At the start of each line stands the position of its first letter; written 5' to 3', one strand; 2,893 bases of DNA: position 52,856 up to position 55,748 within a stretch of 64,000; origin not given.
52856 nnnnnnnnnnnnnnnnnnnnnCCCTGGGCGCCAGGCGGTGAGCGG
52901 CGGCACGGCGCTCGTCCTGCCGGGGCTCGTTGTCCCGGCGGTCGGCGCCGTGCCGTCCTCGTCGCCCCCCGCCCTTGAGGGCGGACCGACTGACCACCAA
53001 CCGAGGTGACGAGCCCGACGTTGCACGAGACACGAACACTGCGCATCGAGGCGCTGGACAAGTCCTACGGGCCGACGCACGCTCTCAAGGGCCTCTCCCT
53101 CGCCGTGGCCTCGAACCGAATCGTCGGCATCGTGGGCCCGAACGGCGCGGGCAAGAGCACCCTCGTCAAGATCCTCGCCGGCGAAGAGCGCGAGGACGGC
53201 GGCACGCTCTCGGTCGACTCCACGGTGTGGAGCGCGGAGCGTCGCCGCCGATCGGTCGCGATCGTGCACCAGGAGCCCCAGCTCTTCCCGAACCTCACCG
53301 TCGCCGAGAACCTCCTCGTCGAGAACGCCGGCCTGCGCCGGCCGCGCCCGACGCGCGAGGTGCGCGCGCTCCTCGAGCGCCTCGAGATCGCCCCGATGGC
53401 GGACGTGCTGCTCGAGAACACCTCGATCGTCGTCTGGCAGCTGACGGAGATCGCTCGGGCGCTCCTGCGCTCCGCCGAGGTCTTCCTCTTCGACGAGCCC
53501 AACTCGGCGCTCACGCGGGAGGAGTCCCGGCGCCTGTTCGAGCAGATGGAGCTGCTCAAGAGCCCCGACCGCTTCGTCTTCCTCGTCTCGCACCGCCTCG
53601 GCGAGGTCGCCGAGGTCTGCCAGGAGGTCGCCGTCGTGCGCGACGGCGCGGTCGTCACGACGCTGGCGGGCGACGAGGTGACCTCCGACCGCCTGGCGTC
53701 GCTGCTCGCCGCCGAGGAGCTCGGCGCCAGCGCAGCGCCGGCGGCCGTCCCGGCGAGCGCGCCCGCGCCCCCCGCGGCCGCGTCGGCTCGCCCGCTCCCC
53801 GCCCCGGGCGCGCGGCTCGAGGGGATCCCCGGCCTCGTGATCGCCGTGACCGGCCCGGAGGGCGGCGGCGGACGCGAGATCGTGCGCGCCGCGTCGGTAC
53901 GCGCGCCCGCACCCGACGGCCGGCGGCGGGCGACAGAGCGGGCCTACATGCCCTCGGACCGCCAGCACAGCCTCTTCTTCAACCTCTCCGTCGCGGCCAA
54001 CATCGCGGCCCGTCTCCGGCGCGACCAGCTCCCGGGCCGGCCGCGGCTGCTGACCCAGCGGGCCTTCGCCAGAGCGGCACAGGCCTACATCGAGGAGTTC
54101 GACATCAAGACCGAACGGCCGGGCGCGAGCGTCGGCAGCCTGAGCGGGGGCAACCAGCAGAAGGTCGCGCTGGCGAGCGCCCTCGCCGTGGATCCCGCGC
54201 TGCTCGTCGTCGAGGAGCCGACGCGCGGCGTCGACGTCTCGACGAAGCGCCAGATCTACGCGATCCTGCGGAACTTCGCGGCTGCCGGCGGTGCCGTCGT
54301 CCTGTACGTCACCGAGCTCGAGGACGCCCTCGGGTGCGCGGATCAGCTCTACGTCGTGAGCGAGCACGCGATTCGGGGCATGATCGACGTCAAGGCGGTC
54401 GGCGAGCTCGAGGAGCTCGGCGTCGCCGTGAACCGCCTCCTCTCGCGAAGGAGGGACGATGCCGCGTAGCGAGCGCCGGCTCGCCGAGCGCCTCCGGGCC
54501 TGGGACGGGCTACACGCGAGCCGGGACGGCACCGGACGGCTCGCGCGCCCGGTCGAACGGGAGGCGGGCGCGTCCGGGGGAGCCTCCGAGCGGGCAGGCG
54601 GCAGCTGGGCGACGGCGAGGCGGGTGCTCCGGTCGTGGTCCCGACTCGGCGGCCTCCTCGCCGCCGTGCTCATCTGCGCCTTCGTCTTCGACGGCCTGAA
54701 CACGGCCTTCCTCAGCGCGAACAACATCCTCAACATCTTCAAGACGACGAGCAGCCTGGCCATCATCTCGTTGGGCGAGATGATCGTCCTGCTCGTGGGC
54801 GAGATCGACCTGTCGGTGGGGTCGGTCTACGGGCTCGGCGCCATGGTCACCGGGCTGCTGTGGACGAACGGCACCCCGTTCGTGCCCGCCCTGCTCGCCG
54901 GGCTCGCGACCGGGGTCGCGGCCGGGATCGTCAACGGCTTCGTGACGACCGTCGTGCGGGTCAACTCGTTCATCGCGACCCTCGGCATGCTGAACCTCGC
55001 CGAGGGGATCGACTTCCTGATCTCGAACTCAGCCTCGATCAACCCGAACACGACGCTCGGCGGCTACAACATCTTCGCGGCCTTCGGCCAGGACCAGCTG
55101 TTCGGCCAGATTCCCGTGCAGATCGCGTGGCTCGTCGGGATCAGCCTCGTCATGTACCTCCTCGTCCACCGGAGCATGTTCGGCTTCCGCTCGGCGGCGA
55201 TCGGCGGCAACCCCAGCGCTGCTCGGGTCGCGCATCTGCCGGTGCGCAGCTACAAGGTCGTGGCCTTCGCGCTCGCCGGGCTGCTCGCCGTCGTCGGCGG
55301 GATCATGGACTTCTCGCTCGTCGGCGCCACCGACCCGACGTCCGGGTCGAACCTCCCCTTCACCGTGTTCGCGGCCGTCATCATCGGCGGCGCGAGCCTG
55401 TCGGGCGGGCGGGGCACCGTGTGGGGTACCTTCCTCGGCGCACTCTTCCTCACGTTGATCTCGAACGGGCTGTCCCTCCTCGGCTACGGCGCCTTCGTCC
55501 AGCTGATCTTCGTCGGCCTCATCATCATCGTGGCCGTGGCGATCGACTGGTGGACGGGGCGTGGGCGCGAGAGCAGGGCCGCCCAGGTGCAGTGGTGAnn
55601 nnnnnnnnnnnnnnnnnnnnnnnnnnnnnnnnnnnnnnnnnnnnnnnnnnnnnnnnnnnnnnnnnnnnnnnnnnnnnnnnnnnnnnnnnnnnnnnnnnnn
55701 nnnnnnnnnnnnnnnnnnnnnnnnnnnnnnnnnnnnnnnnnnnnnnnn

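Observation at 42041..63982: Three operons share the palindrome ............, marking a ~22-kb co-regulated catabolic island of unknown substrate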

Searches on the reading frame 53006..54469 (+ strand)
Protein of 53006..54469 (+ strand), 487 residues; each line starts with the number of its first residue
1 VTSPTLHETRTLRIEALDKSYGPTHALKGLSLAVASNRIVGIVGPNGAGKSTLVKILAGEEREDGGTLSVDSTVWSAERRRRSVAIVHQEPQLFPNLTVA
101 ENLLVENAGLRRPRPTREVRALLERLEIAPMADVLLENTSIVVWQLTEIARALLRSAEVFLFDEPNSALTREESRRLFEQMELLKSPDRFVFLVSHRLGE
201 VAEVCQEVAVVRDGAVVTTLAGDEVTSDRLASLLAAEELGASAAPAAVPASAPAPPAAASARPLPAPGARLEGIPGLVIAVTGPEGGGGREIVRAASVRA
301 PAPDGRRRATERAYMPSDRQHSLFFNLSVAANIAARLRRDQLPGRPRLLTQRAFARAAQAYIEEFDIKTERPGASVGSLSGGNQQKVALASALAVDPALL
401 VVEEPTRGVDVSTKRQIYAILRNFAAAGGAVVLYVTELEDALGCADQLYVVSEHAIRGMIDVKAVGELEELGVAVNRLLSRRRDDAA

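Call 12: search_protein_families(library=pfam, proteins=[window:53006-54469:+])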
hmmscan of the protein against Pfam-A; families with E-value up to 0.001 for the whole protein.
window:53006-54469:+ (487 aa): 4 families
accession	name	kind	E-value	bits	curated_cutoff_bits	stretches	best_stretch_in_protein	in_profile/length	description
PF00005.33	ABC_tran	-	4.1e-38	131.5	25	2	27-166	1-136/137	ABC transporter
PF13304.12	AAA_21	-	3.3e-11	44.2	27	1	39-69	1-37/304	AAA domain, putative AbiEii toxin, Type IV TA system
PF02463.25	SMC_N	-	4e-05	23.6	40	0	36-55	23-42/220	RecF/RecN/SMC N terminal domain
PF13671.12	AAA_33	-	0.00024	21.9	27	0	42-192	4-103/143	AAA domain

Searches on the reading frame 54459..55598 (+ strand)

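Call 12: search_protein_families(library=pfam, proteins=[window:54459-55598:+])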
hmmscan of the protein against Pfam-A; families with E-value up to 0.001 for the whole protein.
window:54459-55598:+ (379 aa): 1 family
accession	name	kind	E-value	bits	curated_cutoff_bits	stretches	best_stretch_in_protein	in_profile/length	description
PF02653.21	BPD_transp_2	-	1.6e-35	123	26.8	1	89-359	1-268/269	Branched-chain amino acid transport system / permease component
